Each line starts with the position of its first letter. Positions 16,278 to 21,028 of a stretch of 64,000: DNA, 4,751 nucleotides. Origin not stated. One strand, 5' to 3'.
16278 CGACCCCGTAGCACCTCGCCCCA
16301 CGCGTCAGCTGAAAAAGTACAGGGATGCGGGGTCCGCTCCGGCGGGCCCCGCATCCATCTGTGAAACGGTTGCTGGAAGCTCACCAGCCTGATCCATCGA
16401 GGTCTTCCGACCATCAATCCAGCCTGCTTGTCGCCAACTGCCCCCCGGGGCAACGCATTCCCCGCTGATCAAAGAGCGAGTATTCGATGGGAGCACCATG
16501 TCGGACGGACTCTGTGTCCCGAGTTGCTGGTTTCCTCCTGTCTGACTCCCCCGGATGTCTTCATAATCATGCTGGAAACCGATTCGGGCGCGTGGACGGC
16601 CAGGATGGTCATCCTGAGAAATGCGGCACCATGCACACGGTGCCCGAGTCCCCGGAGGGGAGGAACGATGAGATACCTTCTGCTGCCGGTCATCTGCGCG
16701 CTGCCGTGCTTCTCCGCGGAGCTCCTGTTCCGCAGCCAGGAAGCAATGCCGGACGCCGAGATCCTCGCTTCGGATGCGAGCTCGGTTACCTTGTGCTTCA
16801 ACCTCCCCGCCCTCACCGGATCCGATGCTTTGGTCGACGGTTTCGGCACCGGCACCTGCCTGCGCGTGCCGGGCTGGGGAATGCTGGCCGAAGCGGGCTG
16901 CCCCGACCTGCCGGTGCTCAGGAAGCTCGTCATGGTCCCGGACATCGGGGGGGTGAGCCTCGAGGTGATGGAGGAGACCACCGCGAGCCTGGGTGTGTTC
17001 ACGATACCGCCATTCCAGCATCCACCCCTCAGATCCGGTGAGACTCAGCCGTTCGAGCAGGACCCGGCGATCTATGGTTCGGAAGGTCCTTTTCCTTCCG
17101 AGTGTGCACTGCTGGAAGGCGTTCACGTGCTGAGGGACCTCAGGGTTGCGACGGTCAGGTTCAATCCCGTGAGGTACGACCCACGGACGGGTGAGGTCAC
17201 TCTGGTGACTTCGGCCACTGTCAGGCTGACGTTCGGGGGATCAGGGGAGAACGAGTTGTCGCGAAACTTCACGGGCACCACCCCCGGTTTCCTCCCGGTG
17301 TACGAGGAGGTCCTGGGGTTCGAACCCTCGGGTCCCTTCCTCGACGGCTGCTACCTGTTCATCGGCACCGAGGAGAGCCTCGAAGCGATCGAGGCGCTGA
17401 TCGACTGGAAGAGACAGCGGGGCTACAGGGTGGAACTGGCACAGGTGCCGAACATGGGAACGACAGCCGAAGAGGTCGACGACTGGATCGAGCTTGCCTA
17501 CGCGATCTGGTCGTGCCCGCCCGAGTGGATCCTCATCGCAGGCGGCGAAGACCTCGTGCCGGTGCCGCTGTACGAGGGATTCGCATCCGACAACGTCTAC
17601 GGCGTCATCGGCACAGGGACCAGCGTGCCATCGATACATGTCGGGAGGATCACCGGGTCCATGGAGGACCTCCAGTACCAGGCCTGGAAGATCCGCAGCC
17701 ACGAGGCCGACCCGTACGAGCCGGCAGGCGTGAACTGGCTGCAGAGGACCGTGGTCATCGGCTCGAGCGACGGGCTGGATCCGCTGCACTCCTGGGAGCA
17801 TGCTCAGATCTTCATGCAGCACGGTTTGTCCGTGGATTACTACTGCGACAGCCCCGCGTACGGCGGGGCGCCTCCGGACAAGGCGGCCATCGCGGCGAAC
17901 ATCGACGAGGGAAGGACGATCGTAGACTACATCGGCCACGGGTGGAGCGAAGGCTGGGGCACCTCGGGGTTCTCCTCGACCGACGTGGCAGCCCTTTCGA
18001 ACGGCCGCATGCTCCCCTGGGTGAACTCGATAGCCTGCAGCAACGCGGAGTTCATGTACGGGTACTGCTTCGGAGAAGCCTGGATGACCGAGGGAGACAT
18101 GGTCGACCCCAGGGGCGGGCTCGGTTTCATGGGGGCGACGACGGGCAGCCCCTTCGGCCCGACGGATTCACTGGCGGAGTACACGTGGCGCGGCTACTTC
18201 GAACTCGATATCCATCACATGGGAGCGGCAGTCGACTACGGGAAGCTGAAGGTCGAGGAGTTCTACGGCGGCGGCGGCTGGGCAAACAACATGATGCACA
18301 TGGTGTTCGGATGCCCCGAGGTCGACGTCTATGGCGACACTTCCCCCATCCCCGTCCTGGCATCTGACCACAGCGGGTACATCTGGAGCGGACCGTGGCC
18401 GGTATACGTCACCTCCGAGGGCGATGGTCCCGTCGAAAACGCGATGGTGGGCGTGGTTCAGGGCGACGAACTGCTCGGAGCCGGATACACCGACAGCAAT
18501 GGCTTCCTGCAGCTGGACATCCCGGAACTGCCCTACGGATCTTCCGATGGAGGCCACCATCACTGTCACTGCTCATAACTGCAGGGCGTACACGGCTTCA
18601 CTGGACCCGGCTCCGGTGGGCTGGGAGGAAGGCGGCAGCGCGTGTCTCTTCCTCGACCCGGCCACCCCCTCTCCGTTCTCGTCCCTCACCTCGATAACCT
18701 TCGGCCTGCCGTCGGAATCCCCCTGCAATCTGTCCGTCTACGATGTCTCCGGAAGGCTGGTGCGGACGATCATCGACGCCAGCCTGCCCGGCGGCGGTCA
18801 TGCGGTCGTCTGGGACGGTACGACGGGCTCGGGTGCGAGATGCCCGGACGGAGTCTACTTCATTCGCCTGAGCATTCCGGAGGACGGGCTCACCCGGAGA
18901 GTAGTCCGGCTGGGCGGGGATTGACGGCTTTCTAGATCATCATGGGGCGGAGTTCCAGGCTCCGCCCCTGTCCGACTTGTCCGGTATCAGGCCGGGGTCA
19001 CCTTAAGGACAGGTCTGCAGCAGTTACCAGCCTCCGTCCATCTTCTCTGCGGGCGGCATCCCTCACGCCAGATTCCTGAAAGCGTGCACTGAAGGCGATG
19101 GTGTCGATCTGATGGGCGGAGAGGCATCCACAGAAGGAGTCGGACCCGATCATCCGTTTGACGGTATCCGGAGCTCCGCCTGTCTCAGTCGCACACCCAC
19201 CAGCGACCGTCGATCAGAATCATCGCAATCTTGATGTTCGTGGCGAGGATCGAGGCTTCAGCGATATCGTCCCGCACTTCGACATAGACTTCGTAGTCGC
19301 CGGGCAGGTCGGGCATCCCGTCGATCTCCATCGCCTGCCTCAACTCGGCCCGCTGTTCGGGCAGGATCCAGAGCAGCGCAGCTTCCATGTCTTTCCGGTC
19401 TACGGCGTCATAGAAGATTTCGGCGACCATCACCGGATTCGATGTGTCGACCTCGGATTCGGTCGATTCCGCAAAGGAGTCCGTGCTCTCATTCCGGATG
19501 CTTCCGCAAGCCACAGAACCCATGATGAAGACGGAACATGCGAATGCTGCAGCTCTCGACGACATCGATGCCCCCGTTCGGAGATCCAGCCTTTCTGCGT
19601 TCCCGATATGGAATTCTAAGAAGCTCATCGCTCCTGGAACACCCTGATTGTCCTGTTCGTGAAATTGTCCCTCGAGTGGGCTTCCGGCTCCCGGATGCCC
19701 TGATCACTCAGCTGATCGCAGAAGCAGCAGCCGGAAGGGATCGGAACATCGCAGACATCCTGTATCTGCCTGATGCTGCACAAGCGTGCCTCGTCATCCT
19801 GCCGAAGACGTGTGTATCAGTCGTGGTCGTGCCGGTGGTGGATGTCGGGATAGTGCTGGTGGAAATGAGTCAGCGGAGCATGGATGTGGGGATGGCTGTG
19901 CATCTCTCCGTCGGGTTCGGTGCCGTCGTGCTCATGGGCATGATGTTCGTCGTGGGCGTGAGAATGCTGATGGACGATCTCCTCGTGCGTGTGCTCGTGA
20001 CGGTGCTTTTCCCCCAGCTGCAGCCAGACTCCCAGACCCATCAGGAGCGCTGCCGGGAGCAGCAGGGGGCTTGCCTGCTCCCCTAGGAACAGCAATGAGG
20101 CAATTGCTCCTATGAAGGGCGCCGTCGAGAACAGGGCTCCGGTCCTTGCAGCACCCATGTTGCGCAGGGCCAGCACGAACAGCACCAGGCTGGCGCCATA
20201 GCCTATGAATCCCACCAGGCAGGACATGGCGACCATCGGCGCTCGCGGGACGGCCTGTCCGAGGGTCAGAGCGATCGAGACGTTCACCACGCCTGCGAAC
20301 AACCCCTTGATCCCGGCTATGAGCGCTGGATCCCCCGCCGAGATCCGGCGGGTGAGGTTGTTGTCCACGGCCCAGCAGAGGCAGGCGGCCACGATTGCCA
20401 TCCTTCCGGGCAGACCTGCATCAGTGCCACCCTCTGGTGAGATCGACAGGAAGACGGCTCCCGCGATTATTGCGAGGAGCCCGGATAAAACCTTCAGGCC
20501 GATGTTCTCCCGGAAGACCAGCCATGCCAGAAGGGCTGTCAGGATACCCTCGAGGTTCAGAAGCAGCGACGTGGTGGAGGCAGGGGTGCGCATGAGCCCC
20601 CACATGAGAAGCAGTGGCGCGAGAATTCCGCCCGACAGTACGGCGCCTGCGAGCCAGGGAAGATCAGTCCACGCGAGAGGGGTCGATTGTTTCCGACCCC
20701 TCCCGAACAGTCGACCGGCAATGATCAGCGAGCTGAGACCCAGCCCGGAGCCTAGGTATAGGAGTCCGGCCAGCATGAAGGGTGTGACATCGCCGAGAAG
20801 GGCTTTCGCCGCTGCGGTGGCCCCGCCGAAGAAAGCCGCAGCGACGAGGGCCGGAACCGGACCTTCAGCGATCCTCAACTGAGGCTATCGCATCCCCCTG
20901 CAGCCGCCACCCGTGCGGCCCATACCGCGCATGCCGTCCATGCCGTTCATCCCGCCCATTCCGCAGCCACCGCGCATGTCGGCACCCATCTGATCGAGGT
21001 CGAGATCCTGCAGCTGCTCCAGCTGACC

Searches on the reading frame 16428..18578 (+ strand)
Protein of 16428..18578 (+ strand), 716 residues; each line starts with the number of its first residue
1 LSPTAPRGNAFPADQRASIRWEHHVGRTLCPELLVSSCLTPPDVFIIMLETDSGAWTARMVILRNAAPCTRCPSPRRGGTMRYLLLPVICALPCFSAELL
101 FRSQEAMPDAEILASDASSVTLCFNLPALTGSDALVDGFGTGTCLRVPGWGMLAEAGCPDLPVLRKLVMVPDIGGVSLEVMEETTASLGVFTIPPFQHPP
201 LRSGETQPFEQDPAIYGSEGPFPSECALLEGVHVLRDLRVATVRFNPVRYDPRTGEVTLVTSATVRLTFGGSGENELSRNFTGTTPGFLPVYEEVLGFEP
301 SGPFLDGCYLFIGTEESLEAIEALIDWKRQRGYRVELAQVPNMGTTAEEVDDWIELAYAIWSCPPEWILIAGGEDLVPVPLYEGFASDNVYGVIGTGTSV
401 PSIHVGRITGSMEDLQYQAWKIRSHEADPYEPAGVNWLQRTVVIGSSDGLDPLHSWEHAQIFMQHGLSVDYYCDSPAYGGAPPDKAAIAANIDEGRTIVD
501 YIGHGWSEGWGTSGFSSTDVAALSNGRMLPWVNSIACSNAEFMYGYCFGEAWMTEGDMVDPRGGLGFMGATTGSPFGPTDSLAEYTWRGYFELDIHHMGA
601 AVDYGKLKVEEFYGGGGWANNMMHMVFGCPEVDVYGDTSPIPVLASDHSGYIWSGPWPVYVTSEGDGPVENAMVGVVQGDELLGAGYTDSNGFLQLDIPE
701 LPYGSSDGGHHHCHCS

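Call 5: search_protein_families(library=pfam, proteins=[window:16428-18578:+], max_evalue=0.01)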
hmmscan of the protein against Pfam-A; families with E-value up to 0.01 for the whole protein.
window:16428-18578:+ (716 aa): 2 families
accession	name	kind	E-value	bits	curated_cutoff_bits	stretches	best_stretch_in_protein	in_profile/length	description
PF01364.23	Peptidase_C25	-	5.7e-36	125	23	1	309-628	1-368/374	Peptidase family C25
PF08126.16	Propeptide_C25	-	1.4e-14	54.2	22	1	107-271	8-174/205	Propeptide_C25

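Call 56: search_protein_families(library=padloc, proteins=[window:16428-18578:+], max_evalue=0.001)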
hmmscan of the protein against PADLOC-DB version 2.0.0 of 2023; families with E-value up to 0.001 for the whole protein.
window:16428-18578:+ (716 aa): 0 families

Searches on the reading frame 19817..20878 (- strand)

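Call 56: search_protein_families(library=padloc, proteins=[window:19817-20878:-], max_evalue=0.001)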
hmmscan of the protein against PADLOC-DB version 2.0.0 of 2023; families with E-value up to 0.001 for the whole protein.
window:19817-20878:- (353 aa): 0 families

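Call 67: search_protein_families(library=pfam, proteins=[window:19817-20878:-], max_evalue=0.00001)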
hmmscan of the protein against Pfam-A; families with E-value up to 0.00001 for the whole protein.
window:19817-20878:- (353 aa): 1 family
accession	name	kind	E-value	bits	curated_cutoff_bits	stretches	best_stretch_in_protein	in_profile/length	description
PF00892.27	EamA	-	1.1e-27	97.3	28.2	2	10-145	7-134/135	EamA-like transporter family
